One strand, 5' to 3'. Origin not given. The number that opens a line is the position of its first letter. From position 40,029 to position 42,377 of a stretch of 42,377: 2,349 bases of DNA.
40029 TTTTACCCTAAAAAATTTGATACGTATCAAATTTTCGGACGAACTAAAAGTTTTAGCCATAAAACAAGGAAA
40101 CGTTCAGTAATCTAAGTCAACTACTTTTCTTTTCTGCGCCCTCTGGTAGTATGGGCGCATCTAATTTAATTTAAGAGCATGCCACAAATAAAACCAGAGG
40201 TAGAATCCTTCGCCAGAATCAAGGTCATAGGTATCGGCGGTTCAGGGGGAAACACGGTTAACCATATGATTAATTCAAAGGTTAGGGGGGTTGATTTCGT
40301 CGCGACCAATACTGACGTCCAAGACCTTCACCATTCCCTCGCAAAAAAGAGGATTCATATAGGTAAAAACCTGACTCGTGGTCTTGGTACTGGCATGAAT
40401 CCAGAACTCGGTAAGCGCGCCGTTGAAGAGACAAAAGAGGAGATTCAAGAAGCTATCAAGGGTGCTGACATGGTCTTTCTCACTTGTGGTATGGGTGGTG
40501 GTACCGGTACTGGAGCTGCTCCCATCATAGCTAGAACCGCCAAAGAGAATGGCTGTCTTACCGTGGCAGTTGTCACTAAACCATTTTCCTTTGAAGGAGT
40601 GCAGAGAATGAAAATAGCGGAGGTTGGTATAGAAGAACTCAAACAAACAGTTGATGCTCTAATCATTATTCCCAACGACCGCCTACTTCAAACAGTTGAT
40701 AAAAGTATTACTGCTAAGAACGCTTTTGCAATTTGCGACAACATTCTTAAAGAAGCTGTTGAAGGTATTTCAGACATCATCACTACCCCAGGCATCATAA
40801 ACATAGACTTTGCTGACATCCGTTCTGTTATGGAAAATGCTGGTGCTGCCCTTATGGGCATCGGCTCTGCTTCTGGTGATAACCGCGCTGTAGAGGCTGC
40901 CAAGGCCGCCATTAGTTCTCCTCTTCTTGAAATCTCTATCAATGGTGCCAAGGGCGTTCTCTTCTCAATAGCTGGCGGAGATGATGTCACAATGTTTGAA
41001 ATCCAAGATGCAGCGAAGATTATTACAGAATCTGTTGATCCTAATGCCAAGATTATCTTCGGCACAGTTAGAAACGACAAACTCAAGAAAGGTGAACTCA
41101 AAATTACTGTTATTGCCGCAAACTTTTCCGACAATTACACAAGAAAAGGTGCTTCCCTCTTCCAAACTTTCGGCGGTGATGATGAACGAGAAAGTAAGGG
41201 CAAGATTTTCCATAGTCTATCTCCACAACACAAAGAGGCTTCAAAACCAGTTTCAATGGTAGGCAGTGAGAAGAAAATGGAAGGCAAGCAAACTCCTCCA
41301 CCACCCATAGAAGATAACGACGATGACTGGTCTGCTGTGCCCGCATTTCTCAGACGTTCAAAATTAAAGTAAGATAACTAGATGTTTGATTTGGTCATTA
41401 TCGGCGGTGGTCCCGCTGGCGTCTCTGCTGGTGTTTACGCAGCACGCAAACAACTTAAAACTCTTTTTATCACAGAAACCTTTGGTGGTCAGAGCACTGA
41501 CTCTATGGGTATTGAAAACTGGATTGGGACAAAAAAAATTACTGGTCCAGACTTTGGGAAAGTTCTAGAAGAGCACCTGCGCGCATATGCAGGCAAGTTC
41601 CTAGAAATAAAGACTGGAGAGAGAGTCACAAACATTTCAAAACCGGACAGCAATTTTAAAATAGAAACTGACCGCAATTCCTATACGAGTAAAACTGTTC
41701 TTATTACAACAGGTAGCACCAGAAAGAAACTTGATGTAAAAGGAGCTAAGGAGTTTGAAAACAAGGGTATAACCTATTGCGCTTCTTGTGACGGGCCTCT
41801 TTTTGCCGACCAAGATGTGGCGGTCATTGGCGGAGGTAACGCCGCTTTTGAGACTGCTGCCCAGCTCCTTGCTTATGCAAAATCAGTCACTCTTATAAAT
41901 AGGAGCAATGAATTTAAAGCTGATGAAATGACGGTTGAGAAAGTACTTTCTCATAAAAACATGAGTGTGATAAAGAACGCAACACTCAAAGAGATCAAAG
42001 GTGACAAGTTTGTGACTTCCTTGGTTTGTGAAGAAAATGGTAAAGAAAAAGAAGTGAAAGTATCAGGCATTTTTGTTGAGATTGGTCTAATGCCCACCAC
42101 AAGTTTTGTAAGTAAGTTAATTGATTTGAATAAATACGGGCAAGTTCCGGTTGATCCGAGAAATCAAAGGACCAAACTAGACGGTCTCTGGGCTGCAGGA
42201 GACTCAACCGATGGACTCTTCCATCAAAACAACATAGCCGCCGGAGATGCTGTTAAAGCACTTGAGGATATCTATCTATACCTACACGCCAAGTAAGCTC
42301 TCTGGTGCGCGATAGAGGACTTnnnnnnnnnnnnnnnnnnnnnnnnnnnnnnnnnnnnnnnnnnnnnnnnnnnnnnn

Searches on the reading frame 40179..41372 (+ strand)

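Call 8: search_protein_families(library=pfam, proteins=[window:40179-41372:+], max_evalue=0.01)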
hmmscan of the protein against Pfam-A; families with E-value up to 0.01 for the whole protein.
window:40179-41372:+ (397 aa): 3 families
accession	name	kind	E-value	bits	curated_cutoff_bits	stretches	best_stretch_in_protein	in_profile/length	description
PF00091.31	Tubulin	-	1.7e-49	169.1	33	1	13-173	1-189/190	Tubulin/FtsZ family, GTPase domain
PF12327.13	FtsZ_C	-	3.6e-31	107.8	27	1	222-316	1-94/95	FtsZ family, C-terminal domain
PF13460.12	NAD_binding_10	-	0.0083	16.4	27.2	0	84-134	49-98/184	NAD(P)H-binding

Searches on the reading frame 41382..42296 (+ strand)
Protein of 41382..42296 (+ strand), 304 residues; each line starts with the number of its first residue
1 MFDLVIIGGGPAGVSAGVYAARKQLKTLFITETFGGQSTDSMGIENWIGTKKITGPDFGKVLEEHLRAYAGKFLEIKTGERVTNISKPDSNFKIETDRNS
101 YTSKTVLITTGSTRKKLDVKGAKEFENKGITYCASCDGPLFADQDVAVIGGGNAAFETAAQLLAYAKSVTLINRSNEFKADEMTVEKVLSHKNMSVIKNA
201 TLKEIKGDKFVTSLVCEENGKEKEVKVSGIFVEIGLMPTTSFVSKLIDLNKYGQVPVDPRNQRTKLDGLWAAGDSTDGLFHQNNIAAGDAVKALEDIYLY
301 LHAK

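Call 8: search_protein_families(library=pfam, proteins=[window:41382-42296:+], max_evalue=0.01)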
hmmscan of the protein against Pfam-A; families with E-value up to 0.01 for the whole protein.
window:41382-42296:+ (304 aa): 15 families
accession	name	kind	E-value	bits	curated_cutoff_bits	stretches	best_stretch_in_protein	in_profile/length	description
PF07992.20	Pyr_redox_2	-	7.1e-43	147.5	26.1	1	2-281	1-282/291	Pyridine nucleotide-disulphide oxidoreductase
PF13738.12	Pyr_redox_3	-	5.4e-32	111.7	30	2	64-273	85-305/305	Pyridine nucleotide-disulphide oxidoreductase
PF00070.33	Pyr_redox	-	2.6e-13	50.7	22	1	146-215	2-78/82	Pyridine nucleotide-disulphide oxidoreductase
PF00890.30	FAD_binding_2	-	3e-10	40.3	20.4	1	3-49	1-49/414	FAD binding domain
PF12831.13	FAD_oxidored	-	5e-10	39.7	27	1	3-45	1-44/416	FAD dependent oxidoreductase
PF03486.20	HI0933_like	-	6.5e-09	36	50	0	3-30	2-29/244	HI0933-like protein Rossmann domain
PF01134.28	GIDA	-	1.4e-07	31.4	22.1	1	3-34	1-32/391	Glucose inhibited division protein A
PF01266.30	DAO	-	9.3e-07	29.1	27.9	0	3-43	1-44/353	FAD dependent oxidoreductase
PF01946.23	Thi4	-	1.6e-05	24.7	26.2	1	3-33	19-50/235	Thi4 family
PF13434.12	Lys_Orn_oxgnase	-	0.00013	21.6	21.3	0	70-183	105-230/339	L-lysine 6-monooxygenase/L-ornithine 5-monooxygenase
PF05834.18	Lycopene_cycl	-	0.00029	20.5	23.4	0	145-177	1-35/380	Lycopene cyclase protein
PF13241.12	NAD_binding_7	-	0.00046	21.2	22.1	1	142-187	6-46/104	Putative NAD(P)-binding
PF01494.25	FAD_binding_3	-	0.001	18.8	22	0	144-198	2-54/349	FAD binding domain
PF13450.12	NAD_binding_8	-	0.0018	18.9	21.9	0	6-38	1-35/68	NAD(P)-binding Rossmann-like domain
PF13454.12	NAD_binding_9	-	0.004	17.6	21.8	0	5-23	1-19/155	FAD-NAD(P)-binding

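Call 51: find_encoding_contigs(protein=window:41382-42296:+, flank=10000, max_places=2)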
Protein window:41382-42296:+ (304 aa): 6 contigs read that carry it; 2 places shown.
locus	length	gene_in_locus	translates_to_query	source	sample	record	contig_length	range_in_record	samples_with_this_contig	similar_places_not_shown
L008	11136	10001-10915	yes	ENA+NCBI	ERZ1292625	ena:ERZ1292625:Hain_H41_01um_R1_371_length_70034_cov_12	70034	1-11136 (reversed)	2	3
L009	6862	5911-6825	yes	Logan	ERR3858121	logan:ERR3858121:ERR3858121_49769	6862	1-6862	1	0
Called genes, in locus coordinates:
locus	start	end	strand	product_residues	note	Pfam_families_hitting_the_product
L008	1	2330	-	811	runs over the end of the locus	PF00521:DNA_topoisoIV, PF03989:DNA_gyraseA_C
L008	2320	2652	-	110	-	-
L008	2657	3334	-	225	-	PF13483:Lactamase_B_3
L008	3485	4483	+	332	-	PF00575:S1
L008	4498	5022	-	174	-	PF01195:Pept_tRNA_hydro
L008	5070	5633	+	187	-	PF10502:Peptidase_S26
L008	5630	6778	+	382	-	PF03129:HGTP_anticodon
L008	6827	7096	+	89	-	-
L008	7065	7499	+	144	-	PF02130:YbeY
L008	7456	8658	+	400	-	PF06277:EutA (faint), PF06723:MreB_Mbl (faint), PF11104:PilM_2, PF02491:SHS2_FTSA, PF14450:FtsA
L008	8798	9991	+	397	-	PF00091:Tubulin, PF12327:FtsZ_C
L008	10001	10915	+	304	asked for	PF00890:FAD_binding_2 (faint), PF01134:GIDA (faint), PF01266:DAO (faint), PF01946:Thi4 (faint), PF07992:Pyr_redox_2, PF12831:FAD_oxidored (weak), PF13738:Pyr_redox_3, PF00070:Pyr_redox, +1 more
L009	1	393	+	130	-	?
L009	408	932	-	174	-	PF01195:Pept_tRNA_hydro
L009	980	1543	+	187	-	PF10502:Peptidase_S26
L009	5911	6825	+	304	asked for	PF00890:FAD_binding_2 (faint), PF01134:GIDA (faint), PF01266:DAO (faint), PF01946:Thi4 (faint), PF07992:Pyr_redox_2, PF12831:FAD_oxidored (weak), PF13738:Pyr_redox_3, PF00070:Pyr_redox, +1 more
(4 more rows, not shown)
